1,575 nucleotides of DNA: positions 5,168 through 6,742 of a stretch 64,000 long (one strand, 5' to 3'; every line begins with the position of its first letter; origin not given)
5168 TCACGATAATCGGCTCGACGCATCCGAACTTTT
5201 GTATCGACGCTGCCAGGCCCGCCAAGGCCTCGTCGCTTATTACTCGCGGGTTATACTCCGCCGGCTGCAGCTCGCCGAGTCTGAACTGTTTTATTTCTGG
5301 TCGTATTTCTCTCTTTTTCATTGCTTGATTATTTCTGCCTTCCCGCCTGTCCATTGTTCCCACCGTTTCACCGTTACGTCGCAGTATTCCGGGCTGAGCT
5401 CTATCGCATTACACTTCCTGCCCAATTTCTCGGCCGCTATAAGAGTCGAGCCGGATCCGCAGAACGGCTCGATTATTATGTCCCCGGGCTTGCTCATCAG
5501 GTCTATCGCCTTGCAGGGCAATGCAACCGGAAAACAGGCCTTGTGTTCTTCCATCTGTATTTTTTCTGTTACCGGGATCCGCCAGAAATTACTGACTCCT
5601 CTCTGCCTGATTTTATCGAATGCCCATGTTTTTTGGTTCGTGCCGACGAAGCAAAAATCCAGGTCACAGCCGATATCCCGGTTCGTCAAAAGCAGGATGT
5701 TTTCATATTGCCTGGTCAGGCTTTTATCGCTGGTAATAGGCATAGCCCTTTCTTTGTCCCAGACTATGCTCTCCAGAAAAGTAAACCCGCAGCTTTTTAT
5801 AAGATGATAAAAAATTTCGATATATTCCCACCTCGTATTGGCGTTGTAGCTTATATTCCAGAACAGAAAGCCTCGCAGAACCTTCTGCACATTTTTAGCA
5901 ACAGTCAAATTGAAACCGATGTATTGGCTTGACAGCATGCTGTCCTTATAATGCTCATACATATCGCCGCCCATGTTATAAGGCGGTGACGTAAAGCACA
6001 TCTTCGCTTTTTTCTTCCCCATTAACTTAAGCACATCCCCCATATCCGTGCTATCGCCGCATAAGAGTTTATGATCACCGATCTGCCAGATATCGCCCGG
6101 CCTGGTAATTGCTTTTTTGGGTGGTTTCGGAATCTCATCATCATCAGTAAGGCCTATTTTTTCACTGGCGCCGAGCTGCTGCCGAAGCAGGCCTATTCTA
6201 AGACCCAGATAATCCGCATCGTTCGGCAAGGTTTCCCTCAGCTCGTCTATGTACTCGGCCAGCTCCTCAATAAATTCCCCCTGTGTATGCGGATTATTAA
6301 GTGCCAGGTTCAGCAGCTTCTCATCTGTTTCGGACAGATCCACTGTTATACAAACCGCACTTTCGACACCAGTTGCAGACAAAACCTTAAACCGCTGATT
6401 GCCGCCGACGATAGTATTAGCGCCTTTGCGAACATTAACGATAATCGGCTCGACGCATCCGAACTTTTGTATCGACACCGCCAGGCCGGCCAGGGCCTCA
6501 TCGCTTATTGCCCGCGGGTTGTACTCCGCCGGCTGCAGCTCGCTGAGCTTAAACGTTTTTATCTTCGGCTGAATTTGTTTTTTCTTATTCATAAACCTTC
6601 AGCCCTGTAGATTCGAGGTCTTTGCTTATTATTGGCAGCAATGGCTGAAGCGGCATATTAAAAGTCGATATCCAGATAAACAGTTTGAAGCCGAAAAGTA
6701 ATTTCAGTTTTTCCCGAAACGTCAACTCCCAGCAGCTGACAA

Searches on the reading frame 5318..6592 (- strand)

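Call 50: search_protein_families(library=pfam, proteins=[window:5318-6592:-], max_evalue=0.001)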
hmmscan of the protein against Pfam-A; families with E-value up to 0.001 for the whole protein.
window:5318-6592:- (424 aa): 2 families
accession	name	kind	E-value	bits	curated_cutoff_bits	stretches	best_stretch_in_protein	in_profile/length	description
PF01555.25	N6_N4_Mtase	-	2.7e-37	129.3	26.7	1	197-408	2-220/221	DNA methylase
PF02195.25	ParB_N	-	2.2e-08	34.4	26.3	1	11-90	3-84/95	ParB N-terminal domain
